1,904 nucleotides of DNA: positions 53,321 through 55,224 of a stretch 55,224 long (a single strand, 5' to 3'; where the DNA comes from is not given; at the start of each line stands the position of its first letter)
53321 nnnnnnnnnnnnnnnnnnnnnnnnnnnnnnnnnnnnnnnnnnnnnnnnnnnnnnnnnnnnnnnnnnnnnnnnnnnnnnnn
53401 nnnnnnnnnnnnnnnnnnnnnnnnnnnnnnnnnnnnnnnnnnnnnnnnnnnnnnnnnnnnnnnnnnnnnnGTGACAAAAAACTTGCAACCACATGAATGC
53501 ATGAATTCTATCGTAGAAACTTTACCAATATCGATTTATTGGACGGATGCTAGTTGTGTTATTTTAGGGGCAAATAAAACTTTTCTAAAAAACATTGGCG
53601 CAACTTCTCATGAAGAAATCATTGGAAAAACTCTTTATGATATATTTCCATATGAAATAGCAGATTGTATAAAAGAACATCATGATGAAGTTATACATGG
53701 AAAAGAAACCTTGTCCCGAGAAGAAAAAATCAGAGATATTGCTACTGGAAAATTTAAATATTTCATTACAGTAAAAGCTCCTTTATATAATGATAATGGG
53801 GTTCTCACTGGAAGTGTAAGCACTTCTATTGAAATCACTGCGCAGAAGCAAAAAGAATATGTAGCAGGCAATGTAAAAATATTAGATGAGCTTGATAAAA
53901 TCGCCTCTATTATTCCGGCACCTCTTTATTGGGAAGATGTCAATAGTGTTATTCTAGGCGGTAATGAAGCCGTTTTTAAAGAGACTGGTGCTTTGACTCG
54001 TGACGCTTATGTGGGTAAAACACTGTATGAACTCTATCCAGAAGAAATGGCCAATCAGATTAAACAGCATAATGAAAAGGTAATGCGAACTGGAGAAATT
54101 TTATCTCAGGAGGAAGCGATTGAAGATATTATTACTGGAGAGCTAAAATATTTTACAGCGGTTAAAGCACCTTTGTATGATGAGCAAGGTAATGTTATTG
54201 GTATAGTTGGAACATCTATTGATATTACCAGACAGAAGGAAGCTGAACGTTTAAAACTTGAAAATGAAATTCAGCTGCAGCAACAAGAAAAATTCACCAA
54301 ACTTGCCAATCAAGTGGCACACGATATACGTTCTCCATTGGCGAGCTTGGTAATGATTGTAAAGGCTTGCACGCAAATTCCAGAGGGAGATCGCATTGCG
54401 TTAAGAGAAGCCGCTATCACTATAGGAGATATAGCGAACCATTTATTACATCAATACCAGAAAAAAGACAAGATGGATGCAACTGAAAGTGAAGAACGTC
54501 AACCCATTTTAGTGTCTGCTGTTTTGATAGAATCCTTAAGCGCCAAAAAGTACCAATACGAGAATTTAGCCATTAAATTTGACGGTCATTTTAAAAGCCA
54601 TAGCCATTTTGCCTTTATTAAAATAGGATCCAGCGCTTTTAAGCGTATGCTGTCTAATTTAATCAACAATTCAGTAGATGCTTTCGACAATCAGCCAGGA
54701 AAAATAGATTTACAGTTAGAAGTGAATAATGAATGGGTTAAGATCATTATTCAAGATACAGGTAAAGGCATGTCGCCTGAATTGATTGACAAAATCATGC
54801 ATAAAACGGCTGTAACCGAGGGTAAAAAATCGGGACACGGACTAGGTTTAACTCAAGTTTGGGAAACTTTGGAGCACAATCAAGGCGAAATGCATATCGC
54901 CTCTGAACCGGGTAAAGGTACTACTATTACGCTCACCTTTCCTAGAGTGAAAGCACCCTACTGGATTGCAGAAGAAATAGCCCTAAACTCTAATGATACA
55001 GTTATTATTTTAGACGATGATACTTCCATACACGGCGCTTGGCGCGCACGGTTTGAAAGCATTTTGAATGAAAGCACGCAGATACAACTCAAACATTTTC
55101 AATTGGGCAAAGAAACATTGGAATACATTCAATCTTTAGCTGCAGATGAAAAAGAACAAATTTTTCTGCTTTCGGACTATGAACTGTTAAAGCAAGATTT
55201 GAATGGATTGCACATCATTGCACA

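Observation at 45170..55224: LqsS/CqsS-like kinase and LqsR-like regulator sit back-to-back with an AKR - NRPS(C-A-T-R) - PAS hybrid kinase operon, and no CqsA/LqsA synthase is present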

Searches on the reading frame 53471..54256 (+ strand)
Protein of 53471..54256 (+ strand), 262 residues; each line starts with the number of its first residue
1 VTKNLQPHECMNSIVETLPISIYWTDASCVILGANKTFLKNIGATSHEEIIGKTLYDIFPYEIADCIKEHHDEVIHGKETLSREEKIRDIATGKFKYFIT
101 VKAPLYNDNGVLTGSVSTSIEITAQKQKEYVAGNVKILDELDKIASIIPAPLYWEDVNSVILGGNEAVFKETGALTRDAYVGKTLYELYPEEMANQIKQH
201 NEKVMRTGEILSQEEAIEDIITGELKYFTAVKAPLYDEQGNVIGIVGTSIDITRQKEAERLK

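Call 71: search_protein_representatives(protein=window:53471-54256:+)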
Query: 262 residues. Proteins with E-value up to 0.001 (for the whole library): 58859; up to 1e-10: 13358; up to 1e-30: 692. The best 150 are listed.
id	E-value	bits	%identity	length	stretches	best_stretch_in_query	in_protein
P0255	1.0e-144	496.9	30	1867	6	10-259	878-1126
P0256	4.2e-133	458.9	60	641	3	135-261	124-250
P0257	3.1e-106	370.9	49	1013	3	135-262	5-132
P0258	8.4e-102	356.4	28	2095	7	11-260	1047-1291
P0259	4.1e-95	334.5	47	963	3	136-262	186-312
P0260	1.6e-94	332.5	29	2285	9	9-259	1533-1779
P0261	2.1e-93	328.8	31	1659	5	9-260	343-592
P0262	2.1e-91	322.3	31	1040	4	10-259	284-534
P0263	4.0e-90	318.1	27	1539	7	10-259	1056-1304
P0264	7.6e-84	297.6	26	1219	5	11-260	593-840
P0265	7.0e-83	294.4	27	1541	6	8-259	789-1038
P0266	2.3e-82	292.7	43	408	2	11-260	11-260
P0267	6.4e-82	291.2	30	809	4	6-260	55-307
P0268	8.5e-80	284.3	30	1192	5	6-259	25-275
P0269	1.5e-75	270.4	38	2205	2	6-261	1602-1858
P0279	4.7e-68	245.8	50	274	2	137-261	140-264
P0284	6.3e-66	238.9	46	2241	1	11-262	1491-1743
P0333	4.7e-56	206.5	75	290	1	136-260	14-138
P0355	1.2e-53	198.6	72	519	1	134-260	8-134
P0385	1.8e-49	185.0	71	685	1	135-257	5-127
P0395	3.6e-48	180.7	68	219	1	137-259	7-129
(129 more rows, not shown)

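Call 72: search_protein_families(library=pfam, proteins=[P0269, P0284, P0395, P0355, P0385, P0333, P0256, P0279], max_evalue=0.00001)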
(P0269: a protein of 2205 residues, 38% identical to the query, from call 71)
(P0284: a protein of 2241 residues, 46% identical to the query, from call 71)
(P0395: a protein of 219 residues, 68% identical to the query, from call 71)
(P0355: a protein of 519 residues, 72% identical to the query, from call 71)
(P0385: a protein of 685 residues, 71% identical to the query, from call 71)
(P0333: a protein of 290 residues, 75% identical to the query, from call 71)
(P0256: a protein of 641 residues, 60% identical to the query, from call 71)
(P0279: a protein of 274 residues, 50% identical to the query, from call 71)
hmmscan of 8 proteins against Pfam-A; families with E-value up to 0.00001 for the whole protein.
P0269 (2205 aa): 10 families
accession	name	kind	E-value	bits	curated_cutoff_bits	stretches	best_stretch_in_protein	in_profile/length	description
PF00501.34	AMP-binding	-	8.5e-69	232.6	29.9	1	463-810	1-383/384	AMP-binding enzyme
PF07993.18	NAD_binding_4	-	1.1e-43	149.7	20.1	1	1101-1344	1-258/258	Male sterility protein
PF08448.16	PAS_4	-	5.3e-40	136.5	23.1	3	1743-1853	2-109/110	PAS fold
PF00989.32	PAS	-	3.2e-19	69.5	22.6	0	1737-1845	2-109/113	PAS fold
PF13426.13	PAS_9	-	4.4e-17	62.7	27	0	1754-1851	9-103/103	PAS domain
PF00668.25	Condensation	-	2.1e-16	60.1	30.6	1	6-442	6-455/456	Condensation domain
PF02518.31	HATPase_c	-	3.7e-15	56.7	26.4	1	1988-2091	5-109/111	Histidine kinase-, DNA gyrase B-, and HSP90-like ATPase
PF01370.27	Epimerase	-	3e-14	53.4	20.9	1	1099-1293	1-171/240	NAD dependent epimerase/dehydratase family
PF00550.31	PP-binding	-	1.1e-10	42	20.8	1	978-1041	3-67/67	Phosphopantetheine attachment site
PF13596.12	PAS_10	-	3.1e-07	31.4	22.1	0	1739-1850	2-106/106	PAS domain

P0284 (2241 aa): 14 families
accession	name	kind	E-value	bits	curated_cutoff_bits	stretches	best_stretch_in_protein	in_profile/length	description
PF00501.34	AMP-binding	-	8e-84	282.1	29.9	1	468-826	1-384/384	AMP-binding enzyme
PF07993.18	NAD_binding_4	-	2.8e-41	141.8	20.1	1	1116-1360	1-258/258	Male sterility protein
PF08448.16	PAS_4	-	3.6e-23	82.3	23.1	2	1499-1604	5-107/110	PAS fold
PF00668.25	Condensation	-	1.4e-18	67.3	30.6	1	21-429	19-436/456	Condensation domain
PF02518.31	HATPase_c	-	2.5e-18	67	26.4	1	1874-1979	5-109/111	Histidine kinase-, DNA gyrase B-, and HSP90-like ATPase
PF01370.27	Epimerase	-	1.8e-13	50.9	20.9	1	1114-1309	1-171/240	NAD dependent epimerase/dehydratase family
PF00989.32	PAS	-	8.5e-09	35.9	22.6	0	1619-1729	1-109/113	PAS fold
PF00550.31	PP-binding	-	1.4e-08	35.3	20.8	1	994-1052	3-65/67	Phosphopantetheine attachment site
PF08447.18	PAS_3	-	3.4e-08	34.1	25.6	0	1525-1598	14-88/89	PAS fold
PF13426.13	PAS_9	-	5.2e-08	33.5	27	0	1513-1603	15-102/103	PAS domain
PF14501.12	HATPase_c_5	-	5.2e-08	33.2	22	1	1876-1968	7-93/102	GHKL domain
PF01073.25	3Beta_HSD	-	1.4e-07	31.2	22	1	1116-1294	2-159/280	3-beta hydroxysteroid dehydrogenase/isomerase family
PF13193.12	AMP-binding_C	-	3.9e-07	31.3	24.5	1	891-966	1-76/76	AMP-binding enzyme C-terminal domain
PF16363.11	GDP_Man_Dehyd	-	1.9e-06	28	27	1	1115-1298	1-170/332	GDP-mannose 4,6 dehydratase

P0395 (219 aa): 3 families
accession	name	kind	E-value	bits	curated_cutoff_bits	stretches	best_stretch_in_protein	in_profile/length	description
PF08448.16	PAS_4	-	7.2e-12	46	23.1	1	42-126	27-109/110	PAS fold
PF13426.13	PAS_9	-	3.3e-08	34.2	27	1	26-124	8-103/103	PAS domain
PF00989.32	PAS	-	3.2e-06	27.5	22.6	0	26-122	18-113/113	PAS fold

P0355 (519 aa): 5 families
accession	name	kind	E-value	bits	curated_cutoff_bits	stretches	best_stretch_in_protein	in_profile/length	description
PF02518.31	HATPase_c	-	2.5e-32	112.1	26.4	1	261-373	1-107/111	Histidine kinase-, DNA gyrase B-, and HSP90-like ATPase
PF00072.30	Response_reg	-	3.3e-24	85.6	30.2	1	400-511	1-110/111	Response regulator receiver domain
PF00512.31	HisKA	-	4.3e-22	78.4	26.9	1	149-214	1-66/66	His Kinase A (phospho-acceptor) domain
PF08448.16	PAS_4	-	9.2e-15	55.3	23.1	1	23-130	5-109/110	PAS fold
PF13426.13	PAS_9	-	1.4e-06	29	27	1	30-128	8-103/103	PAS domain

P0385 (685 aa): 5 families
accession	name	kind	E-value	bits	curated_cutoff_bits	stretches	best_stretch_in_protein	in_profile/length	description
PF02518.31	HATPase_c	-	3.9e-26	92.1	26.4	1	259-372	2-109/111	Histidine kinase-, DNA gyrase B-, and HSP90-like ATPase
PF00072.30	Response_reg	-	3.2e-22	79.2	30.2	1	421-532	2-108/111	Response regulator receiver domain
PF00512.31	HisKA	-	6.8e-16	58.5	26.9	1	145-203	1-59/66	His Kinase A (phospho-acceptor) domain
PF08448.16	PAS_4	-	2e-13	51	23.1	1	22-126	8-109/110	PAS fold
PF01627.28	Hpt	-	6.1e-09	36.4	24.6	1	598-672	6-80/84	Hpt domain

P0333 (290 aa): 3 families
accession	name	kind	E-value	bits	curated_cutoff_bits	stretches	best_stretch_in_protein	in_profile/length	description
PF08448.16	PAS_4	-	2.2e-14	54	23.1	1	26-134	4-109/110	PAS fold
PF00512.31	HisKA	-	4.9e-09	36.5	26.9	1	146-204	1-57/66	His Kinase A (phospho-acceptor) domain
PF00989.32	PAS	-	8.4e-08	32.7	22.6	1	18-130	2-113/113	PAS fold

P0256 (641 aa): 7 families
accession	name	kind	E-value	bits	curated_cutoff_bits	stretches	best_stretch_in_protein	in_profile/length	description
PF08448.16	PAS_4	-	4.3e-37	127.2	23.1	3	147-245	14-109/110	PAS fold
PF00989.32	PAS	-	2.3e-26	92.4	22.6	2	260-371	3-113/113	PAS fold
PF13426.13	PAS_9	-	2.3e-21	76.4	27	2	272-373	4-103/103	PAS domain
PF02518.31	HATPase_c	-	2e-18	67.3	26.4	1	528-634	1-109/111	Histidine kinase-, DNA gyrase B-, and HSP90-like ATPase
PF08447.18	PAS_3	-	5.7e-08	33.4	25.6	0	284-367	5-88/89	PAS fold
PF13596.12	PAS_10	-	7.8e-07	30.1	22.1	0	167-242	36-106/106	PAS domain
PF17203.10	sCache_3_2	-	6.8e-06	26.7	28.4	0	316-365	65-122/140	Single cache domain 3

P0279 (274 aa): 4 families
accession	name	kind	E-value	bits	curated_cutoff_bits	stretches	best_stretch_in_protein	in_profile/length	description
PF08448.16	PAS_4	-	1.7e-29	102.7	23.1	2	159-259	12-109/110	PAS fold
PF00989.32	PAS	-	3e-13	50.2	22.6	1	10-121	2-112/113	PAS fold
PF13426.13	PAS_9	-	3.1e-06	27.8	27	0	158-256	7-102/103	PAS domain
PF17202.10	sCache_3_3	-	4.3e-06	27.5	28.8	0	75-117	51-92/107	Single cache domain 3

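Call 77: search_solved_structures(query=window:53471-54256:+, max_evalue=0.001)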
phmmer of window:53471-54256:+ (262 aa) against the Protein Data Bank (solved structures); distinct sequences matched with E-value up to 0.001: 0.

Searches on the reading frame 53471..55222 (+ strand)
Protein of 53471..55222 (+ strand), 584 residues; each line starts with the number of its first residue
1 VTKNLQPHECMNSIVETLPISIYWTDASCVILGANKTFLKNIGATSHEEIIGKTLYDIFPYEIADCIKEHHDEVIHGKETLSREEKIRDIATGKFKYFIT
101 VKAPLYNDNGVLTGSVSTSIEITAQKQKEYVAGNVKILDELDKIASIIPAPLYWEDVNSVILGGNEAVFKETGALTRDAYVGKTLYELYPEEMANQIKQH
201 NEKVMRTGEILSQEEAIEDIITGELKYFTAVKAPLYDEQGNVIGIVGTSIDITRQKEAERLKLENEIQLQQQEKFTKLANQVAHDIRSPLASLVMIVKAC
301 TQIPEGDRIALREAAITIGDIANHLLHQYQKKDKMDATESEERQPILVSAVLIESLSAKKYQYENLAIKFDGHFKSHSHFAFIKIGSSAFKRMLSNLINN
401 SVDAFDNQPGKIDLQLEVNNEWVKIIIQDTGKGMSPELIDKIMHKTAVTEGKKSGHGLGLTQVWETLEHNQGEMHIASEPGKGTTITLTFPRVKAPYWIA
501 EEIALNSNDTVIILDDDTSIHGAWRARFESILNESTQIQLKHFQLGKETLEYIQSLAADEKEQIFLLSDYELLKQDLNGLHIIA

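Call 40: search_protein_families(library=pfam, proteins=[window:53471-55222:+], max_evalue=0.01)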
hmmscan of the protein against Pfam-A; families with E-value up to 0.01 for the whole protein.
window:53471-55222:+ (584 aa): 10 families
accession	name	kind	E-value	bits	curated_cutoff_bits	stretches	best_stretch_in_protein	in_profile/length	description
PF08448.16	PAS_4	-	1.5e-27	96.5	23.1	2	151-256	7-109/110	PAS fold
PF02518.31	HATPase_c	-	1.5e-20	74.1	26.4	1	389-492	5-109/111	Histidine kinase-, DNA gyrase B-, and HSP90-like ATPase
PF00989.32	PAS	-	9.5e-15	55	22.6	2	148-252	10-113/113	PAS fold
PF13426.13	PAS_9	-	8.8e-13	48.9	27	2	25-123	7-102/103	PAS domain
PF14501.12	HATPase_c_5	-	1e-07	32.3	22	1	390-479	6-91/102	GHKL domain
PF13596.12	PAS_10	-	1.1e-05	26.5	22.1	0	178-253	36-106/106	PAS domain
PF13589.12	HATPase_c_3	-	4.5e-05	23.9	25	1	391-449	4-59/137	Histidine kinase-, DNA gyrase B-, and HSP90-like ATPase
PF08447.18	PAS_3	-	0.0036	18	25.6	0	178-248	17-88/89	PAS fold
PF17203.10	sCache_3_2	-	0.0055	17.2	28.4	0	205-246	81-122/140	Single cache domain 3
PF13581.12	HATPase_c_2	-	0.0098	16.3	27.4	0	406-461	49-105/127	Histidine kinase-like ATPase domain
